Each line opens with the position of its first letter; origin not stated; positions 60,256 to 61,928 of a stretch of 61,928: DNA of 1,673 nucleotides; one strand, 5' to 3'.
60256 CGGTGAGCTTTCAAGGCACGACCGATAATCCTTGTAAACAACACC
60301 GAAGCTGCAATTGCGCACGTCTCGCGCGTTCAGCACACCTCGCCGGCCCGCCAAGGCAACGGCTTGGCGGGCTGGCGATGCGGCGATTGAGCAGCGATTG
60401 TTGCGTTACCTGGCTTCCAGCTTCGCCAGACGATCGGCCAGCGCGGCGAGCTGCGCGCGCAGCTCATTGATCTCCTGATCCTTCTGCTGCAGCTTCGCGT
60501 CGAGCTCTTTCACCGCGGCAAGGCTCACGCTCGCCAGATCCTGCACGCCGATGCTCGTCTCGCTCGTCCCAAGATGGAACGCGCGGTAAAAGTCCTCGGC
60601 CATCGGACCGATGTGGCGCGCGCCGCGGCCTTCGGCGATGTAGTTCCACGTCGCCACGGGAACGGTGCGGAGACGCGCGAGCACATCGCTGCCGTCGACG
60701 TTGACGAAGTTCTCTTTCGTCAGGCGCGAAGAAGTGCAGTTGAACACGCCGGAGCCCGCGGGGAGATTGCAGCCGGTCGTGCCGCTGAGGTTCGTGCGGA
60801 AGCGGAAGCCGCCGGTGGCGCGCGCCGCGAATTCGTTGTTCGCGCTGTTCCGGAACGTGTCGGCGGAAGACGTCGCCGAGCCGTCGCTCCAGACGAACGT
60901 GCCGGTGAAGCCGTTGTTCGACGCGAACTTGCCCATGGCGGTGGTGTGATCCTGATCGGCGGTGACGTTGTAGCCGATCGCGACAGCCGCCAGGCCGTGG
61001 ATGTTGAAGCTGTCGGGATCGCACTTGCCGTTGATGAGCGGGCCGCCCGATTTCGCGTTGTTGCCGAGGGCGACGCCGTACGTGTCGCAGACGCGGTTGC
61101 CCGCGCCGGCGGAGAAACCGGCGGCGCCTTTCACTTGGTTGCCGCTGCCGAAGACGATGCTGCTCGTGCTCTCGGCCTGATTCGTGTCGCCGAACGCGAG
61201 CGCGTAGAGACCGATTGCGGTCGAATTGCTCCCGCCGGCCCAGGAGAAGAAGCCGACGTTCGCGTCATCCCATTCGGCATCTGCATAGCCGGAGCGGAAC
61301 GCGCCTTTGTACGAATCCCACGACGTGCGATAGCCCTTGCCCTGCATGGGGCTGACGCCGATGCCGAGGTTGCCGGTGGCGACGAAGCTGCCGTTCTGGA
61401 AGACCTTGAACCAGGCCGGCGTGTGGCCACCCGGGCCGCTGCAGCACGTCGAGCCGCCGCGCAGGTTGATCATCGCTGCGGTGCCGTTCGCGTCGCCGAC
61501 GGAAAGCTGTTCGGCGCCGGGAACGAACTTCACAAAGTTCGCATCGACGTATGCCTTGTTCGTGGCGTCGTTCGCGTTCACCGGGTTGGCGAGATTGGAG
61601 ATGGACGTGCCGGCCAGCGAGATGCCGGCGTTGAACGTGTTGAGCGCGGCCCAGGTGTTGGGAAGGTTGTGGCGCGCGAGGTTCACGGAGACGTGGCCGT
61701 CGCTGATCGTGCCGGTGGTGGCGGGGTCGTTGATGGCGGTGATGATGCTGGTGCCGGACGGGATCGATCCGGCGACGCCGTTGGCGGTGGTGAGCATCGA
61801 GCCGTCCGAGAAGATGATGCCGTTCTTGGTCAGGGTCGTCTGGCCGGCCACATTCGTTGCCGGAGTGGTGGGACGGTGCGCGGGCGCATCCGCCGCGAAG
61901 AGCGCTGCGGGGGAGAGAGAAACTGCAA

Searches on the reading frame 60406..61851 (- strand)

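Call 32: search_protein_families(library=pfam, proteins=[window:60406-61851:-], max_evalue=0.01)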
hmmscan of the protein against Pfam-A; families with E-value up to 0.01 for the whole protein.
window:60406-61851:- (481 aa): 4 families
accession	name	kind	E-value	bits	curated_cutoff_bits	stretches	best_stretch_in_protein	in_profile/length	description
PF05658.19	YadA_head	-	1.5e-07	32.1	25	0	286-310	3-27/27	YadA head domain repeat (2 copies)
PF13884.11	Peptidase_S74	-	2.6e-07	31.3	22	1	374-425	1-53/58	Chaperone of endosialidase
PF16808.10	PKcGMP_CC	-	0.0002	21.3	35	1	447-468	10-31/35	Coiled-coil N-terminus of cGMP-dependent protein kinase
PF04859.17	DUF641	-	0.0043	17.8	27.6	1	437-481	83-127/127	Plant protein of unknown function (DUF641)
